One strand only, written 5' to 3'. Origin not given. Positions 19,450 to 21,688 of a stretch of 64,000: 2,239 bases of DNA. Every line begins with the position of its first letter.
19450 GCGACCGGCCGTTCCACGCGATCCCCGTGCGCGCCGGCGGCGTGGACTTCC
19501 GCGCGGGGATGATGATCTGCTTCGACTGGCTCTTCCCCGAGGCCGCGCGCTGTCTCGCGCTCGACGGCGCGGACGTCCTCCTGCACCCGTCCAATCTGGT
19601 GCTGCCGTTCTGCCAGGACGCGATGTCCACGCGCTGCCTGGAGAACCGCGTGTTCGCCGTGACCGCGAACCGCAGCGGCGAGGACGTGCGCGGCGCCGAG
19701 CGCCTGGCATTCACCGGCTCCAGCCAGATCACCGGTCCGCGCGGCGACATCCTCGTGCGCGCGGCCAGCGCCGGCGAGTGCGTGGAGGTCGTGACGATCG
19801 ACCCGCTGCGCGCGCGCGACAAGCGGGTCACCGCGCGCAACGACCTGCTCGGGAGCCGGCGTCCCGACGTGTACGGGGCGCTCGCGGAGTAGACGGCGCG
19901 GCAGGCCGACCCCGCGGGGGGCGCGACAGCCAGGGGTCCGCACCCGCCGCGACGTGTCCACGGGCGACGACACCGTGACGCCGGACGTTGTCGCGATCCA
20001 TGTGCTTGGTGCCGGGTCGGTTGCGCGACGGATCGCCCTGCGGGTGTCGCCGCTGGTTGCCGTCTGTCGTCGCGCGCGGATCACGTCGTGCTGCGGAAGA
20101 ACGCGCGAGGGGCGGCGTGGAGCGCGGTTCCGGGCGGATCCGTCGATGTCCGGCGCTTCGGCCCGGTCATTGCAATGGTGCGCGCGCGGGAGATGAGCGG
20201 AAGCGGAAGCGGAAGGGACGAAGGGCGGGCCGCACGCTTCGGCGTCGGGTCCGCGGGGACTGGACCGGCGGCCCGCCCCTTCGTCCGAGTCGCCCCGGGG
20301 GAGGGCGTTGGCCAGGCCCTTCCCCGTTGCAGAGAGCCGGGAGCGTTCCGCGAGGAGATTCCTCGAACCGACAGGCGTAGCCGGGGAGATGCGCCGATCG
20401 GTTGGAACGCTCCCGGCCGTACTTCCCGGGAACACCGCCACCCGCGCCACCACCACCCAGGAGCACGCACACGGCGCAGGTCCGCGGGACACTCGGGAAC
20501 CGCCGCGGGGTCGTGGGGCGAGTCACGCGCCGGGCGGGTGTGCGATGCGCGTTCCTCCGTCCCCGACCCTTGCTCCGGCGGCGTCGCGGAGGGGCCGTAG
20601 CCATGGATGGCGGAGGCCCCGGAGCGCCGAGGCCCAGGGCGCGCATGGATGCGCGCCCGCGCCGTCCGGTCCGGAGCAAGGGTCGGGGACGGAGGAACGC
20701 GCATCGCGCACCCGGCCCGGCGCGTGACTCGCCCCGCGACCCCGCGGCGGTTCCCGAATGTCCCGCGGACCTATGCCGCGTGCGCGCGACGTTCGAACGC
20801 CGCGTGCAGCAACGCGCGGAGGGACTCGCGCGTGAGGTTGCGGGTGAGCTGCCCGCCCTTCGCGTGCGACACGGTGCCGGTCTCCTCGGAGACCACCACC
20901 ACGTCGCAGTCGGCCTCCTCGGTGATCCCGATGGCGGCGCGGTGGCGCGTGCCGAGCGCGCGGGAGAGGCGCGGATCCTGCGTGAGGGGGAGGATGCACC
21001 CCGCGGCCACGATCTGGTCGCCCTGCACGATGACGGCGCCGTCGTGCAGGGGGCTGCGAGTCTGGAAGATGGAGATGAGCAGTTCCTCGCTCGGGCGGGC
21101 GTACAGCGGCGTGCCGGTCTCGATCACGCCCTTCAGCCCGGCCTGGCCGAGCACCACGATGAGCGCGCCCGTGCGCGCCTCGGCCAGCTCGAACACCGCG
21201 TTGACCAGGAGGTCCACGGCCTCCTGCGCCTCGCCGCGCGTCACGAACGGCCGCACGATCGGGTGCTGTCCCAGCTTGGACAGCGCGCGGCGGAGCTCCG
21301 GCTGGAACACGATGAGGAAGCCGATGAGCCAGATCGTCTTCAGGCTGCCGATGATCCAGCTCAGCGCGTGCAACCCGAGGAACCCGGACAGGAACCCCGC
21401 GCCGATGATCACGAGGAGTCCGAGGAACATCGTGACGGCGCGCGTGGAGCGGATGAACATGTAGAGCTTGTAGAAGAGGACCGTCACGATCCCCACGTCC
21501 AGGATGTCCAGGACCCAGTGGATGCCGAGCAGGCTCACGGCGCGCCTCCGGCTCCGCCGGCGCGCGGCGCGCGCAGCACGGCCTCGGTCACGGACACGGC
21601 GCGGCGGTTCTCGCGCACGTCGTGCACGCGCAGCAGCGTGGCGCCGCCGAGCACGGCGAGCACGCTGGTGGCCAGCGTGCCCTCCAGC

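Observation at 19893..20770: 880-bp gene-free region made of successive large hairpins between the C-N hydrolase and cdaA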

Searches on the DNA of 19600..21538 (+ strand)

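Call 4: search_rna_families(source=window, start=19600, end=21100, threshold=evalue, max_evalue=10, show_alignments=3)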
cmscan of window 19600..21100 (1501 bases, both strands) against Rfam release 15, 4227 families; matches with E-value up to 10: 4.
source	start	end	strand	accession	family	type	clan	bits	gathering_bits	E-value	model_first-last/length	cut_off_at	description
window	20206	20296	-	RF04287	mir-9195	Gene; miRNA;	-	17.9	90.5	2.8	1-87/87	no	mir-9195 microRNA precursor family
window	19600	19677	+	RF03622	mir-731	Gene; miRNA;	-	17.8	70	5.3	1-90/90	no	mir-731 microRNA precursor family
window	20880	20893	+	RF01716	PhotoRC-I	Cis-reg;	-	11.7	45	8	31-44/44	no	PhotoRC-I RNA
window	19800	19829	-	RF02602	BASRCI414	Gene; sRNA;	-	11.1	270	8.5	65-100/229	no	Brucella sRNA CI414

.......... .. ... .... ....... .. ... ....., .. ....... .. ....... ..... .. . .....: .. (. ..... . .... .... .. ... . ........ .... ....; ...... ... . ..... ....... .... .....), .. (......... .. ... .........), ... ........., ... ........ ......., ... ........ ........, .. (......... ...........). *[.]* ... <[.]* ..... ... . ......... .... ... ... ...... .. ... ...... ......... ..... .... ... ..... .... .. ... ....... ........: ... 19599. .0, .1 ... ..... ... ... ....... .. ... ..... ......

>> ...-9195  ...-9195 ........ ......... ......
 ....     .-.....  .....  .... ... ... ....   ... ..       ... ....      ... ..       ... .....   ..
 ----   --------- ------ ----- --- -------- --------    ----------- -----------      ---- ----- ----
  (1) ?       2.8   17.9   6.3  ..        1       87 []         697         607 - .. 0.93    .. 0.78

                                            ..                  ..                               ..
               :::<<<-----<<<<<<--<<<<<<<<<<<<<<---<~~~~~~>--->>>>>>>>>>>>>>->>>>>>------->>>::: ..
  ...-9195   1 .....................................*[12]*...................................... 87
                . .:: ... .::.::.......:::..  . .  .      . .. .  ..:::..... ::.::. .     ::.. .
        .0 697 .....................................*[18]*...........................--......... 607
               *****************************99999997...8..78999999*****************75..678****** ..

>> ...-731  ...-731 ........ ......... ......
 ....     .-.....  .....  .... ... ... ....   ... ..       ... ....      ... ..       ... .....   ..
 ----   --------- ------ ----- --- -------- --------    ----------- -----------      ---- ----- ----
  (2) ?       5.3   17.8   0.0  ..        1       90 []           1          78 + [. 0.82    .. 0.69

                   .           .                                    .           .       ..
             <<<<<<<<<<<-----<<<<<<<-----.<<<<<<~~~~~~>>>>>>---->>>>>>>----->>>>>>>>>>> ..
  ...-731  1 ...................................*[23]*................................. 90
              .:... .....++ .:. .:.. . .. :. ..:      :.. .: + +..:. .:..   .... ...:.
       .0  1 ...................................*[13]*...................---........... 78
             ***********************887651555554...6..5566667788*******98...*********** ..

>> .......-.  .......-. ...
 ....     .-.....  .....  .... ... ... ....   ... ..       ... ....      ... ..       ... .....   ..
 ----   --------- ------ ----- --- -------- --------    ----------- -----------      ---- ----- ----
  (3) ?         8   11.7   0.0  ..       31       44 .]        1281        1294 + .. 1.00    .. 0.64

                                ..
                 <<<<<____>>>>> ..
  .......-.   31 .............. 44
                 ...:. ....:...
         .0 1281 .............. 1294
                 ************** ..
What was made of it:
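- On Any Rfam 15 family (including 6S, the ydaO c-di-AMP riboswitch, GlmY/GlmZ and Qrr): The best hits in 19600-21100 are 18 bits, E 2.8 or worse, to microRNA models (call 4).
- Closest known: c-di-AMP. Different: There is no match to the family model at E up to 10 (call 4).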

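Call 46: build_rna_model(alignment_id=A3)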
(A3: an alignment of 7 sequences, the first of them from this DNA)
Model R1 built from alignment A3 (7 sequences, 148 columns); structure: RNAalifold consensus.
model positions 131; base pairs 41; branch points 2; effective number of sequences 0.94; information 0.591 bits per position. Calibrated on 0.2 Mb of random sequence (short: E-values are rough).
structure used (alignment columns):
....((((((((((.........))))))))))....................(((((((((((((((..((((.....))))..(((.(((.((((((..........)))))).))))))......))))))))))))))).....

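Call 47: search_with_rna_model(model_id=R1, sources=[window, L006, L007, L008, L012, L014, L015, L016, L017, L019, L020, L021, L022, L023, L024, L025, L026, L027, L028, L029, L030, L031, L032, L033, L034, L035, L036, L037, L038, L039, L040, L041, L042, L043, L044, L045, L046, L047, L048, L049, L050, L051, L052, L053, L054, L055, L056, L057, L058, L059, L060, L061, L062, L063, L064, L065, L066, L067, L068, L069, L070, L071, L072, L073, L074, L075, L076, L077, L078, L079, L080, L081, L082, L083, L084, L085, L086, L087, L088, L089, L090, L091, L092, L093, L094, L095, L096, L097, L098], max_evalue=1, make_alignment=true)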
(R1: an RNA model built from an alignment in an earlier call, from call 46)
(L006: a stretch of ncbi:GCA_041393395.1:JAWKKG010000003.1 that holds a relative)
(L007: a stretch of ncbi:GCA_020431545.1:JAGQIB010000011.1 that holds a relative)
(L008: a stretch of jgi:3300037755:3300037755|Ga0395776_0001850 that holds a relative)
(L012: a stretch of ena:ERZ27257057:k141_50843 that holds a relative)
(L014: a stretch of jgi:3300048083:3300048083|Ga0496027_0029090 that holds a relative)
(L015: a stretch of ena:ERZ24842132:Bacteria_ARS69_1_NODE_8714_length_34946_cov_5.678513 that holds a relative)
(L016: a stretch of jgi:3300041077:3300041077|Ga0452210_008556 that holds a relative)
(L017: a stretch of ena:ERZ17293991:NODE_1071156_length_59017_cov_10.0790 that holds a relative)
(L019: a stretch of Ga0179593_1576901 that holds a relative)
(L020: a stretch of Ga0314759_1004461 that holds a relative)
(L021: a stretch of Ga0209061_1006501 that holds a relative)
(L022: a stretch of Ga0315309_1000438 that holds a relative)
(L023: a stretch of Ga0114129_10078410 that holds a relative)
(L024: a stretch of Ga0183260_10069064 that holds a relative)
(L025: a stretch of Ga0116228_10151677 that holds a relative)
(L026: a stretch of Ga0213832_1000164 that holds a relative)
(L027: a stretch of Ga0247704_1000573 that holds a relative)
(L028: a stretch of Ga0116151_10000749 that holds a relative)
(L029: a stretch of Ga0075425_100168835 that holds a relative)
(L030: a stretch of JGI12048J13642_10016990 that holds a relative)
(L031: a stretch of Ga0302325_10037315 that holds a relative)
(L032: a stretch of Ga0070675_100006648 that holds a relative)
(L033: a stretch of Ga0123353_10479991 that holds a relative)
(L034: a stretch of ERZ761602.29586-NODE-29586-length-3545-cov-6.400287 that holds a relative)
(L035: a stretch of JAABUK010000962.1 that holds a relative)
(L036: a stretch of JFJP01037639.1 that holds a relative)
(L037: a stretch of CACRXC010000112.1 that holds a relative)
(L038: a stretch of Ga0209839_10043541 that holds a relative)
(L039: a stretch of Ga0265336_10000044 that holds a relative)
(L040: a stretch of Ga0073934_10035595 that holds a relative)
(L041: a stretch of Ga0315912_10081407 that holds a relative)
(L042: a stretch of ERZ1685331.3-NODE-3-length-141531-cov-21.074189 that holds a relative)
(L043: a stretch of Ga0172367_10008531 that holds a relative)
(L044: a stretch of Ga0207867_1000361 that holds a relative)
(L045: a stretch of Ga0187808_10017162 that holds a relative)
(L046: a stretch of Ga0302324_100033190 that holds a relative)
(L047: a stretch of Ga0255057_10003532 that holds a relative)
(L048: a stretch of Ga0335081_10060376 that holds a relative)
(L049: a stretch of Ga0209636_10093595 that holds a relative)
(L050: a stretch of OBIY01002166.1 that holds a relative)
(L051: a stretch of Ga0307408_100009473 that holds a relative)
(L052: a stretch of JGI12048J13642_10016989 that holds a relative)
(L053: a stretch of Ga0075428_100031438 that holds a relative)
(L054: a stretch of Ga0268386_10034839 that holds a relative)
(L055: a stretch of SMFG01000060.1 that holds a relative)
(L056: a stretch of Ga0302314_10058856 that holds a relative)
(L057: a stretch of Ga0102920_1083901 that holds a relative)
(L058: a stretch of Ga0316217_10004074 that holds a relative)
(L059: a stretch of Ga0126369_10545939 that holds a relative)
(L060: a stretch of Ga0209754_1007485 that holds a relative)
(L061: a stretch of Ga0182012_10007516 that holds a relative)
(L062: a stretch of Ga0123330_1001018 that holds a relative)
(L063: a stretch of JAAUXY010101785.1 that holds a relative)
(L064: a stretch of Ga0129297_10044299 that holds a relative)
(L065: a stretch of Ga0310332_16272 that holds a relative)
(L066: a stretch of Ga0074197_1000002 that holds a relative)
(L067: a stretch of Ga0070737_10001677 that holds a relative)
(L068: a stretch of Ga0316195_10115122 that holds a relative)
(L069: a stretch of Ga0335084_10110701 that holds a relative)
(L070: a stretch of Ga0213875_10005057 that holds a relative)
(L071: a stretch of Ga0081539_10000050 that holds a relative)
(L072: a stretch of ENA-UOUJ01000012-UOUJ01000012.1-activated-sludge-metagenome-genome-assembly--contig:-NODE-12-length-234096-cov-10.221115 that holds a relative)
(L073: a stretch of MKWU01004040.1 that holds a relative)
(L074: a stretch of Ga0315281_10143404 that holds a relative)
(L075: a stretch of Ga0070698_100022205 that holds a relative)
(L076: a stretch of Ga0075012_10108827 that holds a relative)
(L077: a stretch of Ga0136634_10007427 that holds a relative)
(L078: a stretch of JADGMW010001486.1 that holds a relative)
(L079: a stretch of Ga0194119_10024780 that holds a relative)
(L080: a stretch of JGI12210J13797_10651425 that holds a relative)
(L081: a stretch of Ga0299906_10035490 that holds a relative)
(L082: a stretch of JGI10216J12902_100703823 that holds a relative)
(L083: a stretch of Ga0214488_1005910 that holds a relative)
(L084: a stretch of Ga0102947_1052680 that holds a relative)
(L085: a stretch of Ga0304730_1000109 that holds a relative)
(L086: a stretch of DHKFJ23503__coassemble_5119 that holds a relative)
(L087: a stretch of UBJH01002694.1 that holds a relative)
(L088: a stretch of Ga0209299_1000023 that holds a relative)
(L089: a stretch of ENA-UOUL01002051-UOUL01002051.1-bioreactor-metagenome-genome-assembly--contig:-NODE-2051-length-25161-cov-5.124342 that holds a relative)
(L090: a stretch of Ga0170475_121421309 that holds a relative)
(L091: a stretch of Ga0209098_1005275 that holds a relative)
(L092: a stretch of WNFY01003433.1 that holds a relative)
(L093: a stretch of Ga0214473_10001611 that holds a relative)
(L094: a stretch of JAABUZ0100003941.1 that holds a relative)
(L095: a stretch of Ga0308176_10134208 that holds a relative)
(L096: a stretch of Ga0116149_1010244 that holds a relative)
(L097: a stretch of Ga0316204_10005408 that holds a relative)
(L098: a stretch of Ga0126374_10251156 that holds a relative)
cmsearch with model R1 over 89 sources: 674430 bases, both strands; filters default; matches with E-value up to 1: 25.
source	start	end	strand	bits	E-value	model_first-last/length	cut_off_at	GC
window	20293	20421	+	136.6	9.2e-23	1-131/131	no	0.71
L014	1472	1601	-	132.4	5.5e-22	1-131/131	no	0.68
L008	10109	10239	-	127.8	4e-21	1-131/131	no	0.71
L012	914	1040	-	127.5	4.4e-21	1-131/131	no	0.69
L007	2914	3051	-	120.8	7.8e-20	1-131/131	no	0.72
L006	10869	11006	-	118.6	2e-19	1-131/131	no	0.72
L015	6790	6929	-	113.7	1.6e-18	1-131/131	no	0.68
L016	9854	9990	-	112.1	3.2e-18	1-131/131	no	0.74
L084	134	265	+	105.7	4.8e-17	1-131/131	no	0.7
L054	3543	3677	-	91.7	1.9e-14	1-131/131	no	0.7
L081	1169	1303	-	91.7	1.9e-14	1-131/131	no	0.7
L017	7033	7106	-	32.3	0.0018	49-124/131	no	0.73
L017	6840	6906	-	31.1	0.0031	1-131/131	no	0.75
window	20332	20447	-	27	0.018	1-131/131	no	0.7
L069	1910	1975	-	23.6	0.073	1-131/131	no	0.79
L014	1440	1562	+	23.6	0.076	1-131/131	no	0.66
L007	3015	3077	+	20.3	0.3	1-131/131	no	0.75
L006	10970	11032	+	20.1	0.33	1-131/131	no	0.76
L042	838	955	-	19.8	0.37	1-131/131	no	0.7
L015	6762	6886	+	19.7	0.39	1-131/131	no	0.69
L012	879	1002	+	19.3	0.46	1-131/131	no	0.7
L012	1004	1139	+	19.1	0.5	1-131/131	no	0.73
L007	2913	2998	+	18.6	0.62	41-127/131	no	0.72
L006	10868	10953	+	18.6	0.62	41-127/131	no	0.72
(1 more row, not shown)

Alignment A4: 25 matches aligned to the model, 229 columns, each read 5' to 3' on its own strand. Consensus structure (alignment columns), stored with it:
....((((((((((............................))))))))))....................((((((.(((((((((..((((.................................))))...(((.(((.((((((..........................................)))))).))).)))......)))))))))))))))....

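Call 53: search_with_rna_model(model_id=R1, sources=[window, L006, L007, L008, L012, L014, L015, L016, L054, L081, L084], max_evalue=1e-8, make_alignment=true, show_alignments=0)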
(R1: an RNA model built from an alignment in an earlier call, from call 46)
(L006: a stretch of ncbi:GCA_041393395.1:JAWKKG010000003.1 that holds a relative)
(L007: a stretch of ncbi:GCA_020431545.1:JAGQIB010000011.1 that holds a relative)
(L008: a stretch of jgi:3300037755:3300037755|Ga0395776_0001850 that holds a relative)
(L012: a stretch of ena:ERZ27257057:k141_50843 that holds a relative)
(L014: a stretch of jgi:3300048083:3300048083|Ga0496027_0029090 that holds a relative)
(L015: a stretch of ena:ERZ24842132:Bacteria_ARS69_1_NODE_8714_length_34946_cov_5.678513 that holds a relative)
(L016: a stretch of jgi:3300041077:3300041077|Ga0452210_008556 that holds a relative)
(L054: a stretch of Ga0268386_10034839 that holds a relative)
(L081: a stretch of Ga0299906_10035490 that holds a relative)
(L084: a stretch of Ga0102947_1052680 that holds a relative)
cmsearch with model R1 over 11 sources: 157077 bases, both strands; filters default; matches with E-value up to 1e-8: 11.
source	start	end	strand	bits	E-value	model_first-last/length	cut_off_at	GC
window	20293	20421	+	136.6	2.1e-23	1-131/131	no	0.71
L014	1472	1601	-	132.4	1.3e-22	1-131/131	no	0.68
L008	10109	10239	-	127.8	9.3e-22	1-131/131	no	0.71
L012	914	1040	-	127.5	1e-21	1-131/131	no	0.69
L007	2914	3051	-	120.8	1.8e-20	1-131/131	no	0.72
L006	10869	11006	-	118.6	4.6e-20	1-131/131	no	0.72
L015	6790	6929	-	113.7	3.6e-19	1-131/131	no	0.68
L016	9854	9990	-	112.1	7.5e-19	1-131/131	no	0.74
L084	134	265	+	105.7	1.1e-17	1-131/131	no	0.7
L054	3543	3677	-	91.7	4.4e-15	1-131/131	no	0.7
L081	1169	1303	-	91.7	4.4e-15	1-131/131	no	0.7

Alignment A5: 11 matches aligned to the model, 149 columns, each read 5' to 3' on its own strand. Consensus structure (alignment columns), stored with it:
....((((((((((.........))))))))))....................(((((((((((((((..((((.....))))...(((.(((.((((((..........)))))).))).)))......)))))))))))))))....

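Call 60: search_rna_families(sources=[L006, L008, L015, L016, L017, L084, L054], threshold=gathering)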
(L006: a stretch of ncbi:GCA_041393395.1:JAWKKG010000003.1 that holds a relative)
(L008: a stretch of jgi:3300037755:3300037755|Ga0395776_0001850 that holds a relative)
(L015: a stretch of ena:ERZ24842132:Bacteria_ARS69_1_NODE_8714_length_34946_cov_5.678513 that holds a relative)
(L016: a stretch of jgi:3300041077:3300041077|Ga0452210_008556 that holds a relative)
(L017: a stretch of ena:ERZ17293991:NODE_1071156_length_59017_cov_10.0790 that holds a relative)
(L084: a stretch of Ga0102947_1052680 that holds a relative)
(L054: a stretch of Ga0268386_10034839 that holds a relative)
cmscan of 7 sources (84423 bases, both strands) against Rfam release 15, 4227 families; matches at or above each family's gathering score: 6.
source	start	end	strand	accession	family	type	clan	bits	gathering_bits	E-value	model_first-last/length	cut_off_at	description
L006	4904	4977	+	RF00005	tRNA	Gene; tRNA;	CL00001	65.8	29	5.8e-12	1-71/71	no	tRNA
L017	910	983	+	RF00005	tRNA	Gene; tRNA;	CL00001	64.2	29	1.6e-11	1-71/71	no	tRNA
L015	10040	10221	-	RF00013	6S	Gene;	-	62.5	46.4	7.4e-10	1-187/187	no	6S / SsrS RNA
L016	12471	12652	-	RF00013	6S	Gene;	-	55.2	46.4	4.1e-08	1-187/187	no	6S / SsrS RNA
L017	9251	9433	-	RF00013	6S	Gene;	-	52.8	46.4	1.5e-07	1-187/187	no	6S / SsrS RNA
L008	13085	13266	-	RF00013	6S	Gene;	-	47.7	46.4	2.4e-06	1-187/187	no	6S / SsrS RNA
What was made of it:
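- On Any Rfam 15 family (including 6S, the ydaO c-di-AMP riboswitch, GlmY/GlmZ and Qrr): Nothing hits the element in seven related loci (call 60).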

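Call 69: search_with_rna_model(model_id=R1, sources=[L099, L100, L101, L102, L103, L104, L105, L106, L107, L108, L109, L110, L111, L112, L113, L114, L115, L116, L117, L118, L119, L120, L121, L122, L123, L124, L017, L018], max_evalue=0.1, show_alignments=3)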
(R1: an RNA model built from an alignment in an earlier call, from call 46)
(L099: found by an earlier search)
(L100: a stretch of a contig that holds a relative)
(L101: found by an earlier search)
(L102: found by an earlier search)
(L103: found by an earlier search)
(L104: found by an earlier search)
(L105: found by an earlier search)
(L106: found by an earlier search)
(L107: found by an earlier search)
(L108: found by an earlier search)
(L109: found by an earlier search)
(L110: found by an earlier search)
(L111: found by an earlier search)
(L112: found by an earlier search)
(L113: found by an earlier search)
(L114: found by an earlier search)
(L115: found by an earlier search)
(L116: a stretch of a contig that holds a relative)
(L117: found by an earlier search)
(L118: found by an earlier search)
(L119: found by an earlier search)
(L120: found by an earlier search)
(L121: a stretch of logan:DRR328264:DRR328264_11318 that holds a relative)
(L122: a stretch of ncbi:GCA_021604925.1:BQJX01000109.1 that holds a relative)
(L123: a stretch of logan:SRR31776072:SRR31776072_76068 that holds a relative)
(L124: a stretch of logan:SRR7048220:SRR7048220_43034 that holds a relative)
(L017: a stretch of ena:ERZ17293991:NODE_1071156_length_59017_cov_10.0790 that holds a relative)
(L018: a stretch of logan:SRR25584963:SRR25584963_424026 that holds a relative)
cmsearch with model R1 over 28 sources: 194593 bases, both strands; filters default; matches with E-value up to 0.1: 10.
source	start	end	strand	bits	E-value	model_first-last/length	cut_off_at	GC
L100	961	1097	-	123.4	7.3e-21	1-131/131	no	0.69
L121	2929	3059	-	106.1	1.2e-17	1-131/131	no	0.66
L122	5428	5558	-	106.1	1.2e-17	1-131/131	no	0.66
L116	851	983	+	83.5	1.8e-13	1-131/131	no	0.74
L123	2913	3043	-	41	1.3e-05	1-131/131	no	0.62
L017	7033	7106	-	32.3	0.00052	49-124/131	no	0.73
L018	5665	5738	-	32.3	0.00052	49-124/131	no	0.73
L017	6840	6906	-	31.1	0.00089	1-131/131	no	0.75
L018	5472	5538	-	31.1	0.00089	1-131/131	no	0.75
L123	2713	2836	-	23.8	0.02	1-131/131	no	0.67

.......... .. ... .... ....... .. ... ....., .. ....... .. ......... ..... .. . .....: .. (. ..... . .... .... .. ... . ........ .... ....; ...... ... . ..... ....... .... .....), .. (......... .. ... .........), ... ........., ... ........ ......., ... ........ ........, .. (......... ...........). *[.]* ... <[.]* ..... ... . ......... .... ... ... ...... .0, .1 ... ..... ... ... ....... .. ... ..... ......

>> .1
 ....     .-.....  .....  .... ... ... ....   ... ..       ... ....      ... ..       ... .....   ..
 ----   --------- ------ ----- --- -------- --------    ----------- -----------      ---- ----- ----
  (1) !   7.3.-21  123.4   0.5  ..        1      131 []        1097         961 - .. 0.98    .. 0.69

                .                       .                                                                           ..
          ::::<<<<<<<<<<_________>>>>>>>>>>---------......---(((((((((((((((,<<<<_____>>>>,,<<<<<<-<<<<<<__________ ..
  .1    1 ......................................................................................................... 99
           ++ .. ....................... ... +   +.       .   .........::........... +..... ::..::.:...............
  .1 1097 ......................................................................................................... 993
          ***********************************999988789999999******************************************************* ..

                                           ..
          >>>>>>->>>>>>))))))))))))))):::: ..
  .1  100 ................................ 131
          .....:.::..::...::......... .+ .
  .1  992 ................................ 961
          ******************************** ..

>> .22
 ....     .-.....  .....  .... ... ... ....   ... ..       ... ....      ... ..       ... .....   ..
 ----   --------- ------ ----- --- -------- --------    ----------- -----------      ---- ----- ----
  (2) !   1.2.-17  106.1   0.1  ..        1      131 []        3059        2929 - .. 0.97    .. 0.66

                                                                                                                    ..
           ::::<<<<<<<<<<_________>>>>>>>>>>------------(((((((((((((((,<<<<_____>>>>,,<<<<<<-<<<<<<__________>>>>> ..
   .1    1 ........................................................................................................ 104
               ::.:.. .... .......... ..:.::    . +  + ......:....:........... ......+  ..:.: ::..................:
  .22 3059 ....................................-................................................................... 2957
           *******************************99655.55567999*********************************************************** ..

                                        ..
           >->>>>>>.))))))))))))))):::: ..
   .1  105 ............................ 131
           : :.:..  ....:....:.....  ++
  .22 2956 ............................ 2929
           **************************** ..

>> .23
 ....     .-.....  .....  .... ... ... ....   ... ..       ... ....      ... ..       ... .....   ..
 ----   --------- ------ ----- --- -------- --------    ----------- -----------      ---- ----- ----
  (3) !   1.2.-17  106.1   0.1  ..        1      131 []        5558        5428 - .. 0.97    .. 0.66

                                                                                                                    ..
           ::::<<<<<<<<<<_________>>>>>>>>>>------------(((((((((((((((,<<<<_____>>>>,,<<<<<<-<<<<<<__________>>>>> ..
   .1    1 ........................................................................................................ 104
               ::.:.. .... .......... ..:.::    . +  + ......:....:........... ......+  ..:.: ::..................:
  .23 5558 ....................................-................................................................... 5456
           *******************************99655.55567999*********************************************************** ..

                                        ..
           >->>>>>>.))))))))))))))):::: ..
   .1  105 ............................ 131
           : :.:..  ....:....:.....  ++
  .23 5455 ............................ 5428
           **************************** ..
